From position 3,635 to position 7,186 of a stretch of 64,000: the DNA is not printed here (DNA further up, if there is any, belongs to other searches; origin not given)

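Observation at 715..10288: Island-borne HTH / SNF2 helicase / giant methyltransferase / Res-like helicase-nuclease operon: candidate hybrid (Type III-like plus DISARM-like) defence system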

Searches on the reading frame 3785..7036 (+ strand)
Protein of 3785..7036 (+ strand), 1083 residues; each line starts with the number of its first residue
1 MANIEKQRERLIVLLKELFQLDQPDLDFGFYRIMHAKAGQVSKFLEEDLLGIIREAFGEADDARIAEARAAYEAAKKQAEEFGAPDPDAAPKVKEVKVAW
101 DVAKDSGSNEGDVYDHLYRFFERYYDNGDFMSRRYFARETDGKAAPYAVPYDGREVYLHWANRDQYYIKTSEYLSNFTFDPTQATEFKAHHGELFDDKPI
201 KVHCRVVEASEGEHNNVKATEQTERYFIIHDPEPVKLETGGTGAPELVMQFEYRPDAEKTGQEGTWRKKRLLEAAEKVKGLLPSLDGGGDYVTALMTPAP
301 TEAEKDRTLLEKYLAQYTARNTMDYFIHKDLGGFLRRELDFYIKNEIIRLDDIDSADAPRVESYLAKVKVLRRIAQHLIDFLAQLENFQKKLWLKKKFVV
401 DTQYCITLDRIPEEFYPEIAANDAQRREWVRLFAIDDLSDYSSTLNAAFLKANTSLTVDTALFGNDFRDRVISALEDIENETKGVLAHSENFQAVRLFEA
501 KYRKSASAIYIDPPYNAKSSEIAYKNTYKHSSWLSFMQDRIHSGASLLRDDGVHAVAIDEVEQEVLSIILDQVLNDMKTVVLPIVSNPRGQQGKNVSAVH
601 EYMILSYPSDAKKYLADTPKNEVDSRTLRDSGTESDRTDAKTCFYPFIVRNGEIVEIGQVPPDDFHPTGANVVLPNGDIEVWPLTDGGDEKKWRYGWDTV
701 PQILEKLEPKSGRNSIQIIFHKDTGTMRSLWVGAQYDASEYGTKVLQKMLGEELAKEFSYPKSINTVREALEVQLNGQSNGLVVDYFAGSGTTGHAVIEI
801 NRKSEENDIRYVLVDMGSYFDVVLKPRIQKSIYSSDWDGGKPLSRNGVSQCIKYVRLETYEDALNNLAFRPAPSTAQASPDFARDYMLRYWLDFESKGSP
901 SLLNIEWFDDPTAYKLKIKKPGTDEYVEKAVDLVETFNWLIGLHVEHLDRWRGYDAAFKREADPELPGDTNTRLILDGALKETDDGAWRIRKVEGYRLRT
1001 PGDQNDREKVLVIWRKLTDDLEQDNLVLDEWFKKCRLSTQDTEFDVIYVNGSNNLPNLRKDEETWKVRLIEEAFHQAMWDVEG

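Call 3: search_protein_families(library=pfam, proteins=[window:3785-7036:+], max_evalue=0.01)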
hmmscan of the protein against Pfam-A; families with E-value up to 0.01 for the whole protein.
window:3785-7036:+ (1083 aa): 2 families
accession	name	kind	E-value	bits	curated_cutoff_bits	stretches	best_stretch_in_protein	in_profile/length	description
PF01555.25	N6_N4_Mtase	-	1.6e-19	71.2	26.7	1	508-815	3-210/221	DNA methylase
PF02086.21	MethyltransfD12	-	5.6e-05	23.4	22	1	475-548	148-217/253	D12 class N6 adenine-specific DNA methyltransferase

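Call 4: search_protein_families(library=padloc, proteins=[window:3785-7036:+], max_evalue=0.01)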
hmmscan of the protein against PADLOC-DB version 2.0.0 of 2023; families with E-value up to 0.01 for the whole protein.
window:3785-7036:+ (1083 aa): 20 families
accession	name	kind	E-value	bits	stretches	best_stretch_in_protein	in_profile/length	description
PDLC03646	MTase_III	-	1.4e-198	660.2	2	10-949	6-960/1057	Type III methyltransferase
PDLC03638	MTase_III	-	1.8e-62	209.8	3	306-577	202-475/816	Type III methyltransferase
PDLC03634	MTase_III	-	4.6e-36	122.9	2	525-816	165-444/621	Type III methyltransferase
PDLC03641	MTase_III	-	1.3e-32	111.2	2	521-818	172-448/657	Type III methyltransferase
PDLC03644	MTase_III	-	5e-32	109.3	1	479-834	34-399/542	Type III methyltransferase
PDLC03636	MTase_III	-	2.4e-28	97.3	1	477-839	40-416/575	Type III methyltransferase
PDLC03645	MTase_III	-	3.4e-28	96.2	2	487-713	143-389/709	Type III methyltransferase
PDLC03642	MTase_III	-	3.2e-26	90.1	1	470-814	72-395/528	Type III methyltransferase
PDLC03635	MTase_III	-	5.6e-25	86.1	1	483-617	218-357/708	Type III methyltransferase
PDLC03640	MTase_III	-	7.1e-24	82.1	2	722-834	340-449/654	Type III methyltransferase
PDLC03639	MTase_III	-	1.2e-17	61.6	2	469-612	73-224/639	Type III methyltransferase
PDLC03278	MTase_II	-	7.7e-15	53.2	2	503-608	18-120/390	Type II methyltransferase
PDLC03354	MTase_II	-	1.6e-14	51.8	2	486-629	63-225/425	Type II methyltransferase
PDLC03637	MTase_III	-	3.1e-12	43.9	2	482-582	120-235/513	Type III methyltransferase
PDLC03300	MTase_II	-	2.3e-08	31.5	1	773-803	228-258/302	Type II methyltransferase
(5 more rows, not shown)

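Call 6: search_protein_families(library=ncbifam, proteins=[window:3785-7036:+], max_evalue=0.001)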
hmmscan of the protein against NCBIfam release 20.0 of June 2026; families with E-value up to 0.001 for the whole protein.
window:3785-7036:+ (1083 aa): 1 family
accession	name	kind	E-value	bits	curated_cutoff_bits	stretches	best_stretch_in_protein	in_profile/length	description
NF008572.0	PRK11524.1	equivalog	0.00079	18.6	292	0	500-576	28-104/294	adenine-specific DNA-methyltransferase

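Call 10: search_solved_structures(query=window:3785-7036:+, max_evalue=0.01)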
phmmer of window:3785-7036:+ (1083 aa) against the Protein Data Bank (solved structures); distinct sequences matched with E-value up to 0.01: 3.
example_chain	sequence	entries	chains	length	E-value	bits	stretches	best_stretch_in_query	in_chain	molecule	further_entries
7dsu_A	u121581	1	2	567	9.9e-25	89.7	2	479-605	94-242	Mbo45V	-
4zcf_A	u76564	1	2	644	7.5e-18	66.9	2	520-627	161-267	Restriction endonuclease EcoP15I, modification subunit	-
6k0w_B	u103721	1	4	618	2.6e-17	65.2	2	722-816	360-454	Adenine specific DNA methyltransferase (Mod)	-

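Call 53: find_homologous_proteins(query=window:3785-7036:+, max_evalue=1e-10)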
Query window:3785-7036:+ (1083 aa): 8000 proteins with E <= 1e-10 among 8000 candidates; the best 120 are listed.
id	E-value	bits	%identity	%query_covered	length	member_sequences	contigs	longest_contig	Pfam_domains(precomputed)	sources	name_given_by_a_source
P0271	0.0e+0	2502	100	100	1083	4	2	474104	PF01555.25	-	-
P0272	0.0e+0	2174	86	100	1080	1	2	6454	PF01555.25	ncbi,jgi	jgi:adenine-specific DNA-methyltransferase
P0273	0.0e+0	2087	83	100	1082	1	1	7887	PF01555.25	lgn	-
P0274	0.0e+0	2082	82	100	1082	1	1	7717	PF01555.25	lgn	-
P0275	0.0e+0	2076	82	100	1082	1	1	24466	PF01555.25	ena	-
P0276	0.0e+0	1837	81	89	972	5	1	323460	PF01555.25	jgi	jgi:adenine-specific DNA-methyltransferase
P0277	0.0e+0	1771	70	100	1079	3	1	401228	PF01555.25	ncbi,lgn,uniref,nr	ncbi:site-specific DNA-methyltransferase [Brucella anthropi]|uniref:DNA methyltransferase n=1 Tax=Br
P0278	0.0e+0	1761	71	100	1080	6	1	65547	PF01555.25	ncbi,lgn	-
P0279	0.0e+0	1759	70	100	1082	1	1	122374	PF01555.25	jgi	-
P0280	0.0e+0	1744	70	100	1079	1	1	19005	PF01555.25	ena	-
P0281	0.0e+0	1730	69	100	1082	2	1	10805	PF01555.25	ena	-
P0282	0.0e+0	1720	69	100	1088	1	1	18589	PF01555.25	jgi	jgi:adenine-specific DNA-methyltransferase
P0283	0.0e+0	1661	66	100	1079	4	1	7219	PF01555.25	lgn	-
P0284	0.0e+0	1655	67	99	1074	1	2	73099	PF01555.25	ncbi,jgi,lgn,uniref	ncbi:DNA methyltransferase [Alcanivorax sp.]|jgi:adenine-specific DNA-methyltransferase|uniref:DNA m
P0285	0.0e+0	1651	67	100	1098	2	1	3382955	PF01555.25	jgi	jgi:adenine-specific DNA-methyltransferase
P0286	0.0e+0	1641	67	100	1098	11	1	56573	PF01555.25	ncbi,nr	ncbi:MAG: site-specific DNA-methyltransferase [Parvibaculum sp.]|nr:site-specific DNA-methyltransfer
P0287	0.0e+0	1641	66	100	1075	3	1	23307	PF01555.25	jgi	jgi:adenine-specific DNA-methyltransferase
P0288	0.0e+0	1636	67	100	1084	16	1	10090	PF01555.25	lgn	-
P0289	0.0e+0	1631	68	100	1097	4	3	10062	PF01555.25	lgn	-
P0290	0.0e+0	1627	65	100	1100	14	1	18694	PF01555.25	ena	-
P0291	0.0e+0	1626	67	100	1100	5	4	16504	PF01555.25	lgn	-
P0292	0.0e+0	1620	66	100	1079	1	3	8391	PF01555.25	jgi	jgi:adenine-specific DNA-methyltransferase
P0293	0.0e+0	1619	66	100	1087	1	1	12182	PF01555.25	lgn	-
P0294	0.0e+0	1618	66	100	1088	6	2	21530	PF01555.25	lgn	-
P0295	0.0e+0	1617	66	100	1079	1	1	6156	PF01555.25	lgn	-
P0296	0.0e+0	1609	65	100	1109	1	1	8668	PF01555.25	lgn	-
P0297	0.0e+0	1609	67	100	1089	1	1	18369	PF01555.25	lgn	-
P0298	0.0e+0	1608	65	100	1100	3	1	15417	PF01555.25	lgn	-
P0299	0.0e+0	1607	66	100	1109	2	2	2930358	PF01555.25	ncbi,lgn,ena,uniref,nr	ncbi:site-specific DNA-methyltransferase [Brucella tritici]|uniref:site-specific DNA-methyltransfera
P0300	0.0e+0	1595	66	100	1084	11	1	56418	PF01555.25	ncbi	-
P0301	0.0e+0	1594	65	100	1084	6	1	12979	PF01555.25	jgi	-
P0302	0.0e+0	1590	65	100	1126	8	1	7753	PF01555.25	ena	-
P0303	0.0e+0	1580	65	100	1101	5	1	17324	PF01555.25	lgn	-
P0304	0.0e+0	1573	65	100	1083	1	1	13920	PF01555.25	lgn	-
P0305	0.0e+0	1567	74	57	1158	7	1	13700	PF01555.25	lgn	-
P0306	0.0e+0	1565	65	100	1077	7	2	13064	PF01555.25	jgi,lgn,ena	-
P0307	0.0e+0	1562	71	58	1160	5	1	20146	PF01555.25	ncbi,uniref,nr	ncbi:site-specific DNA-methyltransferase [Thalassospira sp.]|uniref:site-specific DNA-methyltransfer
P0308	0.0e+0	1561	64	100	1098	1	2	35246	PF01555.25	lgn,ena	-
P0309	0.0e+0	1553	73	57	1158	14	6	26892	PF01555.25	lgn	-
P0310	0.0e+0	1552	64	100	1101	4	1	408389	PF01555.25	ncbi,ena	-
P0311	0.0e+0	1551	71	58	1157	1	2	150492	PF01555.25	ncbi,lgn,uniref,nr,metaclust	ncbi:site-specific DNA-methyltransferase [Tropicibacter naphthalenivorans]|uniref:site-specific DNA-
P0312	0.0e+0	1546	64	100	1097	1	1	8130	PF01555.25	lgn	-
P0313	0.0e+0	1544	72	57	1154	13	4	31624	PF01555.25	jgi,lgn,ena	-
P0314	0.0e+0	1533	72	58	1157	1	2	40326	PF01555.25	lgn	-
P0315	0.0e+0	1530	72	56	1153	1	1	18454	PF01555.25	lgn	-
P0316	0.0e+0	1511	63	100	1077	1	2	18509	PF01555.25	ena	-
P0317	0.0e+0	1511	61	100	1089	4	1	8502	PF01555.25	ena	-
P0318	0.0e+0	1509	62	100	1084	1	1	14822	PF01555.25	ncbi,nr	ncbi:MAG: hypothetical protein DHS20C05_08040 [Hyphococcus sp.]|nr:MAG: hypothetical protein DHS20C0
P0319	0.0e+0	1506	62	100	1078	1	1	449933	PF01555.25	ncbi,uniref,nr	ncbi:DNA methyltransferase [Parvularcula marina]|uniref:site-specific DNA-methyltransferase (adenine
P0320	0.0e+0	1503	63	100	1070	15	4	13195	PF01555.25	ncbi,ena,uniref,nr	ncbi:site-specific DNA-methyltransferase [Thiolapillus sp.]|uniref:site-specific DNA-methyltransfera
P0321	0.0e+0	1503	71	58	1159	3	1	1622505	PF01555.25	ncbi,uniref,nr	ncbi:site-specific DNA-methyltransferase [Pelagibacterium xiamenense]|uniref:site-specific DNA-methy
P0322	0.0e+0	1487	70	58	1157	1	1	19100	PF01555.25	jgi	jgi:adenine-specific DNA-methyltransferase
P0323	0.0e+0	1485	61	100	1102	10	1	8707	PF01555.25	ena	-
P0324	0.0e+0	1478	69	58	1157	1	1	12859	PF01555.25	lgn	-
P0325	0.0e+0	1476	61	100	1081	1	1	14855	PF01555.25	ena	-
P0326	0.0e+0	1472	62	99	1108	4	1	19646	PF01555.25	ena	-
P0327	0.0e+0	1471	61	100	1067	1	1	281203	PF01555.25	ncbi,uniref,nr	ncbi:site-specific DNA-methyltransferase [Thiohalocapsa marina]|uniref:site-specific DNA-methyltrans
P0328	0.0e+0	1459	60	100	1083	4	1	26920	PF01555.25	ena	-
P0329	0.0e+0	1458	73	53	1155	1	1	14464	PF01555.25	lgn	-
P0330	0.0e+0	1454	61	100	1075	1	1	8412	PF03602.22,PF01555.25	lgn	-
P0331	0.0e+0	1454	59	100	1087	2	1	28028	PF01555.25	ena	-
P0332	0.0e+0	1453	71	56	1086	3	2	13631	PF01555.25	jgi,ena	-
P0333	0.0e+0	1453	73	54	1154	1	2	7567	PF01555.25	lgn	-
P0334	0.0e+0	1449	60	100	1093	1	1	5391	PF01555.25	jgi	jgi:adenine-specific DNA-methyltransferase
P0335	0.0e+0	1445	69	56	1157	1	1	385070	PF01555.25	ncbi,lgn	-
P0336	0.0e+0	1444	60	100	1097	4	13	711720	PF01555.25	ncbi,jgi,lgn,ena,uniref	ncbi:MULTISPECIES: DNA methyltransferase [Henriciella]|jgi:adenine-specific DNA-methyltransferase|un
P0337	0.0e+0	1444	61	100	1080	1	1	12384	PF01555.25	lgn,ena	-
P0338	0.0e+0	1442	59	100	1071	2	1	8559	PF01555.25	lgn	-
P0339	0.0e+0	1438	59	100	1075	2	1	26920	PF01555.25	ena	-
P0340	0.0e+0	1437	61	100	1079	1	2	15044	PF01555.25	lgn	-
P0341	0.0e+0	1435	58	100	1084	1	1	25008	PF01555.25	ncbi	-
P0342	0.0e+0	1429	67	57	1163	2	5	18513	PF01555.25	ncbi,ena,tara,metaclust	tara:strand:+ start:2976 stop:6467 length:3492 start_codon:yes stop_codon:yes gene_type:complete|met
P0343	0.0e+0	1428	61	100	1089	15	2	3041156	PF01555.25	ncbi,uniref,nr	ncbi:hypothetical protein B5C34_08135 [Pacificimonas flava]|uniref:site-specific DNA-methyltransfera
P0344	0.0e+0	1404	59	99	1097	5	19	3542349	PF01555.25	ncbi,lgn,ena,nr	ncbi:DNA methyltransferase [Hyphomonas sp. KY3]|nr:DNA methyltransferase [Hyphomonas sp. KY3]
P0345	0.0e+0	1402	55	80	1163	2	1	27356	PF01555.25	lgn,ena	-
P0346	0.0e+0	1400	68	57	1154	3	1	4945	PF01555.25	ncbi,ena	-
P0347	0.0e+0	1400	57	100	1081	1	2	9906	PF01555.25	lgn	-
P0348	0.0e+0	1399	58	100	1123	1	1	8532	PF01555.25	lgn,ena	-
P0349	0.0e+0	1397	58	100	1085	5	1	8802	PF01555.25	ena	-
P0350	0.0e+0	1396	57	100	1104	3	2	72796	PF01555.25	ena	-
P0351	0.0e+0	1392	58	100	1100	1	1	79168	PF01555.25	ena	-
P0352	0.0e+0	1386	57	100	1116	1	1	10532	PF01555.25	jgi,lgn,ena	-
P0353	0.0e+0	1386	57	100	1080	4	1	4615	PF01555.25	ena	-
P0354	0.0e+0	1384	73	53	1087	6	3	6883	PF01555.25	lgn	-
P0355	0.0e+0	1382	57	100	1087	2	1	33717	PF01555.25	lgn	-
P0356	0.0e+0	1380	65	58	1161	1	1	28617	PF01555.25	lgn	-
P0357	0.0e+0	1379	58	100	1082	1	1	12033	PF01555.25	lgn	-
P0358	0.0e+0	1377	57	100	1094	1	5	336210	PF01555.25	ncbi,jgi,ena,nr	ncbi:MAG TPA: site-specific DNA-methyltransferase [Candidatus Cloacimonadota bacterium]|nr:site-spec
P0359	0.0e+0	1377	66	58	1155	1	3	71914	PF01555.25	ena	-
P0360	0.0e+0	1377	65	58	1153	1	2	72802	PF01555.25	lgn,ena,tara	tara:strand:- start:3995 stop:7456 length:3462 start_codon:yes stop_codon:yes gene_type:complete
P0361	0.0e+0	1376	57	100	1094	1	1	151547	PF01555.25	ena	-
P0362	0.0e+0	1376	57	100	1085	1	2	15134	PF01555.25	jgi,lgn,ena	-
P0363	0.0e+0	1376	57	100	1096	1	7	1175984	PF01555.25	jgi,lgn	jgi:adenine-specific DNA-methyltransferase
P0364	0.0e+0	1373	55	100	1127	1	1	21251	PF01555.25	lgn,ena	-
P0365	0.0e+0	1371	64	58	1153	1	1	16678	PF01555.25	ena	-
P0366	0.0e+0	1369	56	100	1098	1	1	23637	PF01555.25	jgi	-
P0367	0.0e+0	1364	57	100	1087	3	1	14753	PF01555.25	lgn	-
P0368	0.0e+0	1363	64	58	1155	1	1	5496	PF01555.25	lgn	-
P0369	0.0e+0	1358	65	57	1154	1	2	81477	PF01555.25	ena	-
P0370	0.0e+0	1357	66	56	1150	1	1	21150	PF01555.25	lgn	-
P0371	0.0e+0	1356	57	100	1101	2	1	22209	PF01555.25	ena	-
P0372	0.0e+0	1352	63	88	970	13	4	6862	PF01555.25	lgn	-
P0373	0.0e+0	1352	64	86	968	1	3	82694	PF01555.25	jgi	jgi:adenine-specific DNA-methyltransferase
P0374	0.0e+0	1345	57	100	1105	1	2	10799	PF03602.22,PF01555.25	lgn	-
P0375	0.0e+0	1345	56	100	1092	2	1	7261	PF01555.25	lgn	-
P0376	0.0e+0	1344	58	100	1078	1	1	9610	PF01555.25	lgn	-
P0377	0.0e+0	1340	57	100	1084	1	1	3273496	PF01555.25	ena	-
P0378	0.0e+0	1338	58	100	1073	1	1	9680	PF01555.25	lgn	-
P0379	0.0e+0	1337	55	100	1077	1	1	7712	PF01555.25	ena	-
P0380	0.0e+0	1335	56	100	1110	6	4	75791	PF01555.25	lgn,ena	-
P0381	0.0e+0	1333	65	56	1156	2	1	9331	PF01555.25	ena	-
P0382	0.0e+0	1332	57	100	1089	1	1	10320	PF01555.25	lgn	-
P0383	0.0e+0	1331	56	100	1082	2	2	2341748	PF01555.25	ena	-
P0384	0.0e+0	1329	56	100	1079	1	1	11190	PF01555.25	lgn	-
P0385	0.0e+0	1325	63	56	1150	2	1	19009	PF01555.25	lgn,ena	-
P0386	0.0e+0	1324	63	57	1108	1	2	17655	PF01555.25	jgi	-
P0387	0.0e+0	1322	56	100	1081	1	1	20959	PF01555.25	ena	-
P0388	0.0e+0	1321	53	99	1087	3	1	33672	PF01555.25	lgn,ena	-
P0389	0.0e+0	1320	56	100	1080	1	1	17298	PF01555.25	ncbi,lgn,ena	-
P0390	0.0e+0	1317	55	100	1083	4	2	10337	PF01555.25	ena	-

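Call 75: predict_structure(alignment_id=A4)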
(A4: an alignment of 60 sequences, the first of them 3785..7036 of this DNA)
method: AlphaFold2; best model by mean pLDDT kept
length: 1083 residues; sequences in the alignment: 60
mean_pLDDT: 75.5   pTM: 0.46
mean pLDDT of the five models: 75.5, 74.9, 73.7, 71.8, 71.5
residues with pLDDT >= 90: 198; 70-90: 554; 50-70: 226; < 50: 105
segments of 3 or more residues with pLDDT < 50: 24-32, 139-160, 170-174, 211-219, 516-531, 590-598, 616-622, 724-729, 869-879
pLDDT, mean of each block of 10 residues (from residue 1): 69 72 46 56 69 62 70 79 74 77 64 80 65 51 40 42 56 58 79 69 75 43 73 85 81 79 79 88 83 87 81 77 60 79 70 57 69 79 68 59 93 95 95 91 92 94 92 86 90 82 92 57 39 72 90 84 79 84 64 39 79 44 71 82 92 91 89 91 89 87 85 84 50 75 89 77 87 84 92 94 90 88 93 93 91 82 52 43 56 55 68 72 71 83 86 88 65 81 86 86 82 87 88 71 79 81 83 75 44
secondary structure, 60 per line:
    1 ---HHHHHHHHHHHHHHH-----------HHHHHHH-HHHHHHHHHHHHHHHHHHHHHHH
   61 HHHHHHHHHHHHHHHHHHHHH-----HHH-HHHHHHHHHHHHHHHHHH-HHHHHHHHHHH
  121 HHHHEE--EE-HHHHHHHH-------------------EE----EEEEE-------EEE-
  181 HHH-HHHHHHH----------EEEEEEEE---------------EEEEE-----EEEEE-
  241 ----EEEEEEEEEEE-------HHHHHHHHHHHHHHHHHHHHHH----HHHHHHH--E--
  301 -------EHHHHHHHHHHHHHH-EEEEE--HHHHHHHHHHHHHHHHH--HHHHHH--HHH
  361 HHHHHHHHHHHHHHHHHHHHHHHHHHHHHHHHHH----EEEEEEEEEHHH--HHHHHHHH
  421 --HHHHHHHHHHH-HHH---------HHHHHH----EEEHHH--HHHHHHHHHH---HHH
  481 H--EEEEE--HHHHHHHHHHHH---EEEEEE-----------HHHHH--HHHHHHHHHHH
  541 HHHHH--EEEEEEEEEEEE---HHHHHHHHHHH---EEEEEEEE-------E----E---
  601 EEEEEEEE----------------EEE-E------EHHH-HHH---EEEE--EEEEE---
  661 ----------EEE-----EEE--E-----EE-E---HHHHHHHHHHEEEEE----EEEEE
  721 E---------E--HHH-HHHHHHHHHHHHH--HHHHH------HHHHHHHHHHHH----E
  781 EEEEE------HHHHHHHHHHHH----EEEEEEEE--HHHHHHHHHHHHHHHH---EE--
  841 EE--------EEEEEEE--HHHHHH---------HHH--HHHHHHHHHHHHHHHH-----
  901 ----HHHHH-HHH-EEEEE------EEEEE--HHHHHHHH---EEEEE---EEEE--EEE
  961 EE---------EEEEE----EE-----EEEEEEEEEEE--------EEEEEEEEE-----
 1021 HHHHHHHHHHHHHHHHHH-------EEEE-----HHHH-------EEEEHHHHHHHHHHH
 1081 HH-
elements in order (helices of 4 or more, strands of 3 or more residues): H4-18 H30-36 H38-81 H91-108 H110-124 H132-139 E165-169 E177-179 H185-191 E202-209 E225-229 E235-239 E245-255 H263-284 H289-295 H309-322 E324-328 H331-347 H350-355 H358-394 E399-407 H413-420 H423-433 H447-452 E457-459 H465-474 H478-481 E484-488 H491-502 E506-511 H523-527 H530-545 E548-559 H563-573 E577-584 E601-608 E625-627 E647-650 E653-657 E671-673 E679-681 H697-706 E707-711 E716-721 H738-750 H753-757 H764-775 E780-785 H792-803 E808-815 H818-833 E851-857 H860-865 H880-895 H905-909 E915-919 E926-930 H933-940 E944-948 E952-955 E958-962 E972-976 E988-998 E1007-1015 H1021-1038 E1046-1049 H1055-1058 E1066-1069 H1070-1082
